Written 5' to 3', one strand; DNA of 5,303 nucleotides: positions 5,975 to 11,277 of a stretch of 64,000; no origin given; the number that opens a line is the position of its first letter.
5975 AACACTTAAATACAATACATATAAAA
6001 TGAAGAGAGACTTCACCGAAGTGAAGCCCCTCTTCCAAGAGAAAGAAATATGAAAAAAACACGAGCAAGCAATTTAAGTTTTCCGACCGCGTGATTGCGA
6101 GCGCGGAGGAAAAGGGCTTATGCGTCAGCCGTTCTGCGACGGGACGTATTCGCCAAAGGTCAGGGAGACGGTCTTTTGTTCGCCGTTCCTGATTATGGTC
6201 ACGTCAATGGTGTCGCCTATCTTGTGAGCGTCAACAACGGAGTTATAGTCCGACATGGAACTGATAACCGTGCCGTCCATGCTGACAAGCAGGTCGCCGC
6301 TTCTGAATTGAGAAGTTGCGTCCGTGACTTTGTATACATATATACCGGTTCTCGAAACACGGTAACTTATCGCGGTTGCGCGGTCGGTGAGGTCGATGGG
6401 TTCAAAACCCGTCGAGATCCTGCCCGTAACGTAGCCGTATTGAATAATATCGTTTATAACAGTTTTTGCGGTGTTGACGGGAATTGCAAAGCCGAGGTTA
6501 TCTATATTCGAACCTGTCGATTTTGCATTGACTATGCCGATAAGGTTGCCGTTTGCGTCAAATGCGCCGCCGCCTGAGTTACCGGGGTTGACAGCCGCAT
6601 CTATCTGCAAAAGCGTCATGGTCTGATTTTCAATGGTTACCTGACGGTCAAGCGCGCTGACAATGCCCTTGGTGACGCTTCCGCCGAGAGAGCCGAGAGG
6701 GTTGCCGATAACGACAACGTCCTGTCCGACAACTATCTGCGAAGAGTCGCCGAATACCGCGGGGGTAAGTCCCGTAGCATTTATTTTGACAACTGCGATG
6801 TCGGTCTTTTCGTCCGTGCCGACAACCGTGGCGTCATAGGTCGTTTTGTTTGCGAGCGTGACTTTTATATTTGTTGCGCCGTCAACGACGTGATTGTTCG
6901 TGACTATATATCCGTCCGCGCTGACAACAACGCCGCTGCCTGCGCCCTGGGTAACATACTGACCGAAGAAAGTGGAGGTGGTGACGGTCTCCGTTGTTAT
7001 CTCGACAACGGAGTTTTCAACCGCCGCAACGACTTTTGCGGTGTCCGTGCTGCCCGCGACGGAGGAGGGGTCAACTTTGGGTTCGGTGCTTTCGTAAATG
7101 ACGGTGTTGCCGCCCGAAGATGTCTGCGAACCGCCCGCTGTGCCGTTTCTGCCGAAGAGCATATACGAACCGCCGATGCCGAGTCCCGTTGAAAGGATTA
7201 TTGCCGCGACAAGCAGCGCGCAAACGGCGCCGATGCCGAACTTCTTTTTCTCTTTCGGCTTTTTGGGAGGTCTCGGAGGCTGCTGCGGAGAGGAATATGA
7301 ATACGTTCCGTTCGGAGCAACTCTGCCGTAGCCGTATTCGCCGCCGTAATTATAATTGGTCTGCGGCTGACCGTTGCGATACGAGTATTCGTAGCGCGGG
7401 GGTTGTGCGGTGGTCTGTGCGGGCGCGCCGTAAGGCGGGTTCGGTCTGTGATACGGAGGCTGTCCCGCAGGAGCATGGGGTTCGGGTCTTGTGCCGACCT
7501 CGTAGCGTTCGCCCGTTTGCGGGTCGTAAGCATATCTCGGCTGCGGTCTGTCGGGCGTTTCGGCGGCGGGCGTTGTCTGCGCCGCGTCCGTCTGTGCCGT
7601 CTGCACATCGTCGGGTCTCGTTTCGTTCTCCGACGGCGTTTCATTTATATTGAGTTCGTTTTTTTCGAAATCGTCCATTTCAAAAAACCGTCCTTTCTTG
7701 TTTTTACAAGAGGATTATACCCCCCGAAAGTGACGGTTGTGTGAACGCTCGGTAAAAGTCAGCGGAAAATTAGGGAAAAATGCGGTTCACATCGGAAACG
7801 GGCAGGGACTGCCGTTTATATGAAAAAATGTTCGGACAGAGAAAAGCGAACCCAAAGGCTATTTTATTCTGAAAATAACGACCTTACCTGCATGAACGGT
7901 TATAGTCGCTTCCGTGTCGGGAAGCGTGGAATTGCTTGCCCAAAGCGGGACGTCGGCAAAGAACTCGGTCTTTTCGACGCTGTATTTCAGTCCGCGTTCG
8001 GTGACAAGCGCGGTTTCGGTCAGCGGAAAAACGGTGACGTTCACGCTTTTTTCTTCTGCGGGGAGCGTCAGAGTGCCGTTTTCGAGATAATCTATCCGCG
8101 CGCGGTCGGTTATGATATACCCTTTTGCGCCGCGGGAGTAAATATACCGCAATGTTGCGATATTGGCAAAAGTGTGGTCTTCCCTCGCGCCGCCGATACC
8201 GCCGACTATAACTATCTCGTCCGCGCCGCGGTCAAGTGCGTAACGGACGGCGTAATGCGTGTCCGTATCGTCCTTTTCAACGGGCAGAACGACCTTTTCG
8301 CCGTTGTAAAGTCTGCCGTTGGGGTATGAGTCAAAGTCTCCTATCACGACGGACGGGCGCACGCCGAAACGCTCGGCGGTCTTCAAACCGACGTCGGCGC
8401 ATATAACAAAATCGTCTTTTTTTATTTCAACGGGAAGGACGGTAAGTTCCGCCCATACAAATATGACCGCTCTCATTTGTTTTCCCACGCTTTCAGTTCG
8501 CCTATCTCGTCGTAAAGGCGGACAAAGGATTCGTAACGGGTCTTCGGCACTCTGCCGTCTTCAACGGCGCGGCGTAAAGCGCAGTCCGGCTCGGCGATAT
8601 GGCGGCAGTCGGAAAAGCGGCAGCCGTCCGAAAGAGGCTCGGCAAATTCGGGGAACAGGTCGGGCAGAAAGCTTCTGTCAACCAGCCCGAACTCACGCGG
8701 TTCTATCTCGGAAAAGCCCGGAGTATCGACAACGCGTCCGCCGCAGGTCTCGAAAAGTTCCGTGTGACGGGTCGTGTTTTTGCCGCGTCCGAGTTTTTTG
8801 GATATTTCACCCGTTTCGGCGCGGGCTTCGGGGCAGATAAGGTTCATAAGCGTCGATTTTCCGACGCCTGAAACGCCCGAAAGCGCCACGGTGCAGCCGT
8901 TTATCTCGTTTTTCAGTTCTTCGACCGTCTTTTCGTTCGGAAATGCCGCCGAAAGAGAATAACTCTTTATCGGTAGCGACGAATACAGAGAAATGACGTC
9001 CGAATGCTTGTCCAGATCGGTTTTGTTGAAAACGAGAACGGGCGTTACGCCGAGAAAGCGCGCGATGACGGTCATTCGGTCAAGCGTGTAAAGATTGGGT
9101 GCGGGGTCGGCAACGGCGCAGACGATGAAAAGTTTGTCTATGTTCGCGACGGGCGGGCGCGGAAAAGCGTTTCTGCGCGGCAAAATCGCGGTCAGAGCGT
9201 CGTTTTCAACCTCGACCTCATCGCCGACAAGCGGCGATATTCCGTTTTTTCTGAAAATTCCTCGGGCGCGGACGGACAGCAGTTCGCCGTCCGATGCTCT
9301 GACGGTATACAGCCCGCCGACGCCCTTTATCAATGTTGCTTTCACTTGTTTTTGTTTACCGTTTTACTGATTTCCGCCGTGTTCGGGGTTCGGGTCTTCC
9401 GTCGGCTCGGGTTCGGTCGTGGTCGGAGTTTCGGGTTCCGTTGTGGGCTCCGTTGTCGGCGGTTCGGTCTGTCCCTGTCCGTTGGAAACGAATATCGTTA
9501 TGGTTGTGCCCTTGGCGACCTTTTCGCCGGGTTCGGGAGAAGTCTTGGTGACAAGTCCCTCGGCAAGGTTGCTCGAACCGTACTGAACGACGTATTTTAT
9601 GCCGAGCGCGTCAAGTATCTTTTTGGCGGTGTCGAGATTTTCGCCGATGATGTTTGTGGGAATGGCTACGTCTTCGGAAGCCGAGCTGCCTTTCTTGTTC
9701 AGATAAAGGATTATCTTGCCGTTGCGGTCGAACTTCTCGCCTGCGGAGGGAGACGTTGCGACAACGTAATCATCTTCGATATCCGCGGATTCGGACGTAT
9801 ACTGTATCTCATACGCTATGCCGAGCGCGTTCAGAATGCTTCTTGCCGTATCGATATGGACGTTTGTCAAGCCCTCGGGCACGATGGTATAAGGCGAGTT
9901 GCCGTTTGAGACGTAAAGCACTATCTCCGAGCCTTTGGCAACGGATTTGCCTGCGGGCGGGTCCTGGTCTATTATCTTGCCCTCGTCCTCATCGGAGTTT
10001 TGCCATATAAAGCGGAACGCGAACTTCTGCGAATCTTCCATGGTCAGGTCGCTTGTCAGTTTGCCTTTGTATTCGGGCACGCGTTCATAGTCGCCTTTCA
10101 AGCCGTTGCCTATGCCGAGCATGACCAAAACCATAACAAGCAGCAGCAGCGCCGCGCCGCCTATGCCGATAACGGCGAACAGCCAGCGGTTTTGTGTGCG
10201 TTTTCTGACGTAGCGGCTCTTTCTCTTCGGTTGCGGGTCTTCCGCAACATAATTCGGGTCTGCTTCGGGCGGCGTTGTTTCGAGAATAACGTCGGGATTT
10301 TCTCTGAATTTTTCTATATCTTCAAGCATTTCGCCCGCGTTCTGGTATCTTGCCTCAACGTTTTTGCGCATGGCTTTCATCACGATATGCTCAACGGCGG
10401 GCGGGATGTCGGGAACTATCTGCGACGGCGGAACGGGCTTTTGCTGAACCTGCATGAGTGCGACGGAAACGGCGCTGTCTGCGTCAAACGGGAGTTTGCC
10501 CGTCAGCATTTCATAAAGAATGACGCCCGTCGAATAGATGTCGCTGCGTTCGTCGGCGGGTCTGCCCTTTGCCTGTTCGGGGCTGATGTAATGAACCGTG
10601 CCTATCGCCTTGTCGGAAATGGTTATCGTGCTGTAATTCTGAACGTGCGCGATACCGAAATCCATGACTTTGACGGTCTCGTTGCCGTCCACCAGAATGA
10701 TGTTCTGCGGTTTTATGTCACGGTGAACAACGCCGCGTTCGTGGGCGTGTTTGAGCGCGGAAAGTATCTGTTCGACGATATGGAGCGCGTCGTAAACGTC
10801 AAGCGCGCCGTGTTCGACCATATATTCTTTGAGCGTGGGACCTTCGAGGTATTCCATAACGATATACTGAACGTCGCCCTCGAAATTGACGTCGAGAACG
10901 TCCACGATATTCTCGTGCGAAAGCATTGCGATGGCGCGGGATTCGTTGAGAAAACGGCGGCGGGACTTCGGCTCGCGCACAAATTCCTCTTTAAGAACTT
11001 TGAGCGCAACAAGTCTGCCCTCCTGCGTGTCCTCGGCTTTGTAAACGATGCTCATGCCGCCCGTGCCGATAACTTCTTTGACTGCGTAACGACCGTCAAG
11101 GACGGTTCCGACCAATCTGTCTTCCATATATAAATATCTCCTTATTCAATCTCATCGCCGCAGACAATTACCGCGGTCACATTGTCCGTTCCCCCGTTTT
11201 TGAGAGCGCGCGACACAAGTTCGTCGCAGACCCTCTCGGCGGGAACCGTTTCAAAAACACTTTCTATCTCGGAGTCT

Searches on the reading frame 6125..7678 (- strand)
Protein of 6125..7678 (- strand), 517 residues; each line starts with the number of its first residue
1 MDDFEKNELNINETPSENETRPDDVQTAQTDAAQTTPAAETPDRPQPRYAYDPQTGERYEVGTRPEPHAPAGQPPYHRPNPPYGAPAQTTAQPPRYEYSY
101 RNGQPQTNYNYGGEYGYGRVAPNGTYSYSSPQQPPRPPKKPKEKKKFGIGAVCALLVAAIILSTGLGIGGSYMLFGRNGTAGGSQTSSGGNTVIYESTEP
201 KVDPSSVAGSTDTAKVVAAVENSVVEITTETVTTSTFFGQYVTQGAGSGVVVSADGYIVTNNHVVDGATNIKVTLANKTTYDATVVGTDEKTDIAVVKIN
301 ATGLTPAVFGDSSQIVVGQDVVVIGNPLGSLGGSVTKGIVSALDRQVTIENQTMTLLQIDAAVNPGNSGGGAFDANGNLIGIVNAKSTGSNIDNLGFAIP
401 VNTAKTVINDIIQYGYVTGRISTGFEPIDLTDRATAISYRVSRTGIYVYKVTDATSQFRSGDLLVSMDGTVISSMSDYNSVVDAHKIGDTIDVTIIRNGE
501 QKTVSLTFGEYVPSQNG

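Call 49: search_protein_families(library=pfam, proteins=[window:6125-7678:-], max_evalue=0.00001)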
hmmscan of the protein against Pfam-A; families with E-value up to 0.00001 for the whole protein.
window:6125-7678:- (517 aa): 3 families
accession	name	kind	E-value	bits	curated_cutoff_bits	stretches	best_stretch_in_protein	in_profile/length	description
PF13365.12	Trypsin_2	-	2.9e-36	125.8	27.6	1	247-382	1-144/144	Trypsin-like peptidase domain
PF00089.32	Trypsin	-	6.2e-18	65.9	20.6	1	246-408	26-220/220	Trypsin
PF13180.12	PDZ_2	-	2.7e-12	47.3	27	1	437-506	5-78/80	PDZ domain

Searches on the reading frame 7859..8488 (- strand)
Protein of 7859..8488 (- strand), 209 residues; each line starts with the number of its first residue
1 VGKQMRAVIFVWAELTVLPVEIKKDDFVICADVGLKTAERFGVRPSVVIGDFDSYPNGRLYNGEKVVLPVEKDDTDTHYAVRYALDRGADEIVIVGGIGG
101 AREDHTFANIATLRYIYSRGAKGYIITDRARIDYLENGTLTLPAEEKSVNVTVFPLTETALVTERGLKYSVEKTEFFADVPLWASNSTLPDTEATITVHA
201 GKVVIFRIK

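Call 49: search_protein_families(library=pfam, proteins=[window:7859-8488:-], max_evalue=0.00001)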
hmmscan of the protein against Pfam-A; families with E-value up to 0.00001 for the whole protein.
window:7859-8488:- (209 aa): 2 families
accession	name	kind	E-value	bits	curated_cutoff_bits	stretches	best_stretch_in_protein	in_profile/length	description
PF04263.21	TPK_catalytic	-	4.5e-20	72.1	30.7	1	22-121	5-109/113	Thiamin pyrophosphokinase, catalytic domain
PF04265.19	TPK_B1_binding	-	1.9e-07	31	22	1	143-202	5-66/67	Thiamin pyrophosphokinase, vitamin B1 binding domain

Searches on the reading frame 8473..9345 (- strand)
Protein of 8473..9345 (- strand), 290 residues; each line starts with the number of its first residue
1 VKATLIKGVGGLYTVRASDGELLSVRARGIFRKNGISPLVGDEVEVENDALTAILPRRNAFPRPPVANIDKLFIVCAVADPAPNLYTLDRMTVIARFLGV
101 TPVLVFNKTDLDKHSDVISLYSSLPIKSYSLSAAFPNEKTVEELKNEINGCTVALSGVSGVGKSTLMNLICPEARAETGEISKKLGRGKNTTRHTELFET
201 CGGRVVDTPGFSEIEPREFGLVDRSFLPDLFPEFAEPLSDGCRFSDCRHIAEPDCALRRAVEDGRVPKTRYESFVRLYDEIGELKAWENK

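Call 49: search_protein_families(library=pfam, proteins=[window:8473-9345:-], max_evalue=0.00001)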
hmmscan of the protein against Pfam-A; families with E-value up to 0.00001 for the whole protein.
window:8473-9345:- (290 aa): 4 families
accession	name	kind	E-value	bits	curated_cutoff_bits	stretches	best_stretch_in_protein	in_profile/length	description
PF03193.22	RsgA_GTPase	-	1.6e-44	152.2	30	1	54-215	1-172/174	RsgA GTPase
PF16745.11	RsgA_N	-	2.2e-13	50.2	27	1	5-49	4-47/54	RsgA N-terminal domain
PF01926.29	MMR_HSR1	-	1e-06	29.3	21.9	1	152-219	1-64/113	50S ribosome-binding GTPase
PF00005.33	ABC_tran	-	8.6e-06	26.8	25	0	150-184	11-48/137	ABC transporter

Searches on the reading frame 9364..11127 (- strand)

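Call 8: search_protein_families(library=pfam, proteins=[window:9364-11127:-], max_evalue=0.001)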
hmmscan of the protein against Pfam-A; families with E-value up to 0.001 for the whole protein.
window:9364-11127:- (587 aa): 3 families
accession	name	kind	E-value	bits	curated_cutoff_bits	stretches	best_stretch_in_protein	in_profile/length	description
PF00069.31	Pkinase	-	7.1e-55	186.7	31.7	1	14-262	1-253/263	Protein kinase domain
PF07714.23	PK_Tyr_Ser-Thr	-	1.8e-37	129.5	23.1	1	16-261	3-249/258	Protein tyrosine and serine/threonine kinase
PF03793.24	PASTA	-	1.4e-34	118.3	23.2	3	492-549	5-64/64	PASTA domain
